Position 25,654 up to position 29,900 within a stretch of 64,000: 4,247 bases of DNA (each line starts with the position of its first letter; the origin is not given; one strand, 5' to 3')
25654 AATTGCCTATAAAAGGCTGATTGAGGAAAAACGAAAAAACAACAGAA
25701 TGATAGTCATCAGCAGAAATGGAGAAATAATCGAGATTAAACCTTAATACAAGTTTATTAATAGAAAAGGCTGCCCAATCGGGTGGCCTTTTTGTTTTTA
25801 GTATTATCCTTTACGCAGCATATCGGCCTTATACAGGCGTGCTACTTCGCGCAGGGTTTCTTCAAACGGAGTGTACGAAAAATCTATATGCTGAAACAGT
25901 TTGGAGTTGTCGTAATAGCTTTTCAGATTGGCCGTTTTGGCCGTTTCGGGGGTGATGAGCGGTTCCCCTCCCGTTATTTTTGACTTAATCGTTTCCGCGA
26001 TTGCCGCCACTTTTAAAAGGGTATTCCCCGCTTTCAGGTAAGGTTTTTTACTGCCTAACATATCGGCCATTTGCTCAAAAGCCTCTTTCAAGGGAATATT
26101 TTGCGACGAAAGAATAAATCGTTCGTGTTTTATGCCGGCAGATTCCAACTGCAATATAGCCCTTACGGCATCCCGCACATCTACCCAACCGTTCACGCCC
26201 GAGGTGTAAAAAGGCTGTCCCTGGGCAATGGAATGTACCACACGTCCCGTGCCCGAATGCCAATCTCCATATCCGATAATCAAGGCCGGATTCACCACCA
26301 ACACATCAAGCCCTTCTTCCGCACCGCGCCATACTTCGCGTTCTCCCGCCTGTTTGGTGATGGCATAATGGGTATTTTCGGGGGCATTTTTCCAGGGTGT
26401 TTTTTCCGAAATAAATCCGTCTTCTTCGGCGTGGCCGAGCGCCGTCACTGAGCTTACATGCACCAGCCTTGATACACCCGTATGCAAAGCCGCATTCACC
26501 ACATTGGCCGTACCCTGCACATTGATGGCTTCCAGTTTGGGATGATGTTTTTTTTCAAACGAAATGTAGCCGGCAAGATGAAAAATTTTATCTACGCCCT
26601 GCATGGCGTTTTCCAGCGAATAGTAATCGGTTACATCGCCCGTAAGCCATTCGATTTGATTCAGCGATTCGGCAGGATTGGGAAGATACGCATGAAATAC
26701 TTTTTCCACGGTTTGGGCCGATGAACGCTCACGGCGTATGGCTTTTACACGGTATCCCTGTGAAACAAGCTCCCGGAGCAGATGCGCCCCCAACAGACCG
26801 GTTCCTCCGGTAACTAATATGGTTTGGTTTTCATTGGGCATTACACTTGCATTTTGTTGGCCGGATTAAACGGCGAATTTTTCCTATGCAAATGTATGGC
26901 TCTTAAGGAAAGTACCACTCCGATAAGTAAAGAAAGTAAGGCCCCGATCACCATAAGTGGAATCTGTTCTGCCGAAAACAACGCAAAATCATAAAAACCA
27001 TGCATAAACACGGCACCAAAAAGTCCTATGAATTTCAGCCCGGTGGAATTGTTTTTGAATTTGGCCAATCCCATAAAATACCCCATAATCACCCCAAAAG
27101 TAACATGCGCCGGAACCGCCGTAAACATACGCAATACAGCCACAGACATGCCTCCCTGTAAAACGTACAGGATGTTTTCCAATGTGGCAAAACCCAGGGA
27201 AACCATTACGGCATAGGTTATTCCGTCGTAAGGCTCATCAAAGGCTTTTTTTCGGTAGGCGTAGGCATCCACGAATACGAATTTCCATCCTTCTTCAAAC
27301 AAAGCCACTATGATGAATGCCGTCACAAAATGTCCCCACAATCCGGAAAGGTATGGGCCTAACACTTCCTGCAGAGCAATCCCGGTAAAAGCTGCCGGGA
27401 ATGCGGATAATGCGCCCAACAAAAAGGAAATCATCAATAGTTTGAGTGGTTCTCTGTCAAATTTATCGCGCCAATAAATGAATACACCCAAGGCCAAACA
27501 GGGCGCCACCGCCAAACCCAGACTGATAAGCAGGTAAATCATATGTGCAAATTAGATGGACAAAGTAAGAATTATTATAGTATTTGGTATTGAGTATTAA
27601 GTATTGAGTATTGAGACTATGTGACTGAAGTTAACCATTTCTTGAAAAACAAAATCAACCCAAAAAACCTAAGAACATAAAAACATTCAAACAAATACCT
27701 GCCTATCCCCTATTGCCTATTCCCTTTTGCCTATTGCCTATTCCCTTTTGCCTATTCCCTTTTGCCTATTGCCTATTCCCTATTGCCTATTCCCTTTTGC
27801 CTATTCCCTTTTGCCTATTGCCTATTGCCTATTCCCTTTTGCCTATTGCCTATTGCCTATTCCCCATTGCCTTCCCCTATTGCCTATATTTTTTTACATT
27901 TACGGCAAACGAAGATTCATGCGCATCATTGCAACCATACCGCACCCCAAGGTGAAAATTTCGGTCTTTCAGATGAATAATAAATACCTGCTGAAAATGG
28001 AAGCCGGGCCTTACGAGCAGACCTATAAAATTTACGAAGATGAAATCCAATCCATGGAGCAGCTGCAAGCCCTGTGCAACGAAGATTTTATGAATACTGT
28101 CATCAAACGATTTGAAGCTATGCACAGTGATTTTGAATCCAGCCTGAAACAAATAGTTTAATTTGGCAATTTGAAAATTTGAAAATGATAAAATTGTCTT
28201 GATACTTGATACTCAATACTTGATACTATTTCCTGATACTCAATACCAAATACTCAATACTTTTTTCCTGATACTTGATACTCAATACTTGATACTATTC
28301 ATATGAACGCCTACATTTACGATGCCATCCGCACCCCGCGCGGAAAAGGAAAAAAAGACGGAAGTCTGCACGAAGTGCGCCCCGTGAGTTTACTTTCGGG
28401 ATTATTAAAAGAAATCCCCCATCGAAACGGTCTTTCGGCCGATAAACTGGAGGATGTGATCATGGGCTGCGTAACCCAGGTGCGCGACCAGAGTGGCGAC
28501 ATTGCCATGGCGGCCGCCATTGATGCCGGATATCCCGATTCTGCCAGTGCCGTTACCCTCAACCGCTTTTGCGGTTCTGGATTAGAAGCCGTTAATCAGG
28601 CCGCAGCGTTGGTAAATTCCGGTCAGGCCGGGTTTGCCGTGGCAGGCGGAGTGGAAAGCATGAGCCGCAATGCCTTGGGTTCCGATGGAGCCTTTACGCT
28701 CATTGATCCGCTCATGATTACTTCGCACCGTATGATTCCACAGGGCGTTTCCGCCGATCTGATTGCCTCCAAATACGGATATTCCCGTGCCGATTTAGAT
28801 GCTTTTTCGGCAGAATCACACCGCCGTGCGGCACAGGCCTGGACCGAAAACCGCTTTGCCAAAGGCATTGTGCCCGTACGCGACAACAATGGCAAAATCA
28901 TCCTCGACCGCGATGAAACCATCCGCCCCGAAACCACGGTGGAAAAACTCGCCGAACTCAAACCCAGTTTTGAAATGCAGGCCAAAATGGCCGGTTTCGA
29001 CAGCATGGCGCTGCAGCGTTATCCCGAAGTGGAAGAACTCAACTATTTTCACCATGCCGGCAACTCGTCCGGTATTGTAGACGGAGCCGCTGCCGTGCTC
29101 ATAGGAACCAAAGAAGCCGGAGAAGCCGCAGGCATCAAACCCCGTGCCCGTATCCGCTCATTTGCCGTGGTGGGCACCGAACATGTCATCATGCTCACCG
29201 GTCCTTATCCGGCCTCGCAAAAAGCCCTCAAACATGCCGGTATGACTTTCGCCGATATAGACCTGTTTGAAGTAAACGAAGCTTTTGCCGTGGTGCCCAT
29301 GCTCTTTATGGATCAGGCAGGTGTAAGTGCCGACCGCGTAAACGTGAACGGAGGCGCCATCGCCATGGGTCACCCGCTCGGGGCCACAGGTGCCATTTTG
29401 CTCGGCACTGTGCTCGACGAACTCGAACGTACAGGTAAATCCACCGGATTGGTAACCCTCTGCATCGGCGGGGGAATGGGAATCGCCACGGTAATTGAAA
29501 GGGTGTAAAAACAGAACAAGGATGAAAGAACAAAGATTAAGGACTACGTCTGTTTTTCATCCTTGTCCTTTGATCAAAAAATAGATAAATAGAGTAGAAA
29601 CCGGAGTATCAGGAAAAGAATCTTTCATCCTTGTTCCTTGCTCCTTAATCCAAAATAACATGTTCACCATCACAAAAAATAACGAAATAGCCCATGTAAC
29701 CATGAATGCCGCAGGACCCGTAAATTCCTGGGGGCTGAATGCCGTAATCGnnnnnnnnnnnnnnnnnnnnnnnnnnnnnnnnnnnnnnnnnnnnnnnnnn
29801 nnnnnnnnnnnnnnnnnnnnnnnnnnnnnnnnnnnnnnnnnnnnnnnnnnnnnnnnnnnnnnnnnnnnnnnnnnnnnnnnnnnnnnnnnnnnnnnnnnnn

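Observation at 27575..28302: Composite heptamer-repeat structure bracketing a small ORF immediately upstream of the beta-oxidation operon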

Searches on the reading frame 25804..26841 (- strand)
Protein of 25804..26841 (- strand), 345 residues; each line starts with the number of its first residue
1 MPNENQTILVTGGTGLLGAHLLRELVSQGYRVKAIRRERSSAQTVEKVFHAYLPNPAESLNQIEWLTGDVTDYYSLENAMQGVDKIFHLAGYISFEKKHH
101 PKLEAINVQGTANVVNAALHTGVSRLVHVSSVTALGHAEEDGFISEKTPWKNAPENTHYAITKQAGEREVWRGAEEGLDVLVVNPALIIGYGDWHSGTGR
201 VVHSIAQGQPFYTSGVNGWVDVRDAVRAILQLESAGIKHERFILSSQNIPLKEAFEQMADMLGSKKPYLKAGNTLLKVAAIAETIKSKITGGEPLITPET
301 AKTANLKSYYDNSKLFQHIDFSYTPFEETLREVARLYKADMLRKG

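Call 7: search_protein_families(library=pfam, proteins=[window:25804-26841:-])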
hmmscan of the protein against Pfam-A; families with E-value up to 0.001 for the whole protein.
window:25804-26841:- (345 aa): 10 families
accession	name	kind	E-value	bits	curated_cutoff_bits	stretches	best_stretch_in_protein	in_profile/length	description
PF01370.27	Epimerase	-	4.4e-33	115.1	20.9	1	8-232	1-224/240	NAD dependent epimerase/dehydratase family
PF01073.25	3Beta_HSD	-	3.6e-24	85.7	22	1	9-172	1-159/280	3-beta hydroxysteroid dehydrogenase/isomerase family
PF07993.18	NAD_binding_4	-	1.1e-22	80.9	20.1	1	10-202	1-217/258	Male sterility protein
PF16363.11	GDP_Man_Dehyd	-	2.6e-22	80.2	27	1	9-291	1-293/332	GDP-mannose 4,6 dehydratase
PF13460.12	NAD_binding_10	-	6.3e-15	55.9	27.2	1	12-187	1-145/184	NAD(P)H-binding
PF02719.21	Polysacc_synt_2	-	1.7e-14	54.2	20.2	1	8-131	1-128/293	Polysaccharide biosynthesis protein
PF05368.20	NmrA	-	3.4e-11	43.7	27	1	5-130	2-106/298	NmrA-like family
PF04321.23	RmlD_sub_bind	-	3.5e-11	43.2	27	1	7-172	2-138/287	RmlD substrate binding domain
PF00106.31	adh_short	-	1.4e-06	28.4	26.6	1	6-134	1-139/195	short chain dehydrogenase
PF08659.16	KR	-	2.4e-06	28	22.6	1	7-135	2-140/180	KR domain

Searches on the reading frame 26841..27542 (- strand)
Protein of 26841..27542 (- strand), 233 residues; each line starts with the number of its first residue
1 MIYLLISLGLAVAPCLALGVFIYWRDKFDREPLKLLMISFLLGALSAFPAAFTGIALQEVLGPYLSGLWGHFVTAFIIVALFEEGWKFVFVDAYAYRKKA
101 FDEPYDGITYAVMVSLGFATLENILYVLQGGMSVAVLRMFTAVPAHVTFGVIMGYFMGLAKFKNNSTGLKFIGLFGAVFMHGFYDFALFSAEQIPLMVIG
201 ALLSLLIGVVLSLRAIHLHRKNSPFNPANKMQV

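Call 7: search_protein_families(library=pfam, proteins=[window:26841-27542:-])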
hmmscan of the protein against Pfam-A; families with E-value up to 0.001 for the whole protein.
window:26841-27542:- (233 aa): 1 family
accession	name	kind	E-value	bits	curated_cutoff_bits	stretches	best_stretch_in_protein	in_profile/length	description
PF13367.11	PrsW-protease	-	2.2e-38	132.2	23.5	1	31-203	1-184/196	PrsW family intramembrane metalloprotease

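Call 67: find_encoding_contigs(protein=window:26841-27542:-, flank=3000, max_places=6)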
Protein window:26841-27542:- (233 aa): 1 contig read that carries it; 1 place shown.
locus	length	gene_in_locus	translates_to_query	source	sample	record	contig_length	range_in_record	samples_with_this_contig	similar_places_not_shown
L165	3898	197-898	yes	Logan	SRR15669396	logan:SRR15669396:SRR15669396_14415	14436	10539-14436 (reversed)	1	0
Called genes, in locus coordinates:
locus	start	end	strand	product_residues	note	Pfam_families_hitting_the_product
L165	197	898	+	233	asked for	PF13367:PrsW-protease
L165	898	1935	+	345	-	PF01073:3Beta_HSD, PF01370:Epimerase, PF02719:Polysacc_synt_2, PF04321:RmlD_sub_bind, PF05368:NmrA, PF07993:NAD_binding_4, PF16363:GDP_Man_Dehyd, PF13460:NAD_binding_10, +2 more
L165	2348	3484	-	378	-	-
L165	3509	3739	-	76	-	-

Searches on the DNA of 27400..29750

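Call 76: search_rna_families(source=window, start=27400, end=29750, threshold=evalue, max_evalue=1)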
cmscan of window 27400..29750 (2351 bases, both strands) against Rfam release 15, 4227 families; matches with E-value up to 1: 2.
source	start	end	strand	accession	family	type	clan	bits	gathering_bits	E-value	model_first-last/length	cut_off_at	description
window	27938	28024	+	RF03020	RT-17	Gene; sRNA;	-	20.8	40.4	0.77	1-95/95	no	RT-17 RNA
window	29493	29579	-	RF00766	mir-335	Gene; miRNA;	-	18.7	64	0.9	1-92/92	no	mir-335 microRNA precursor family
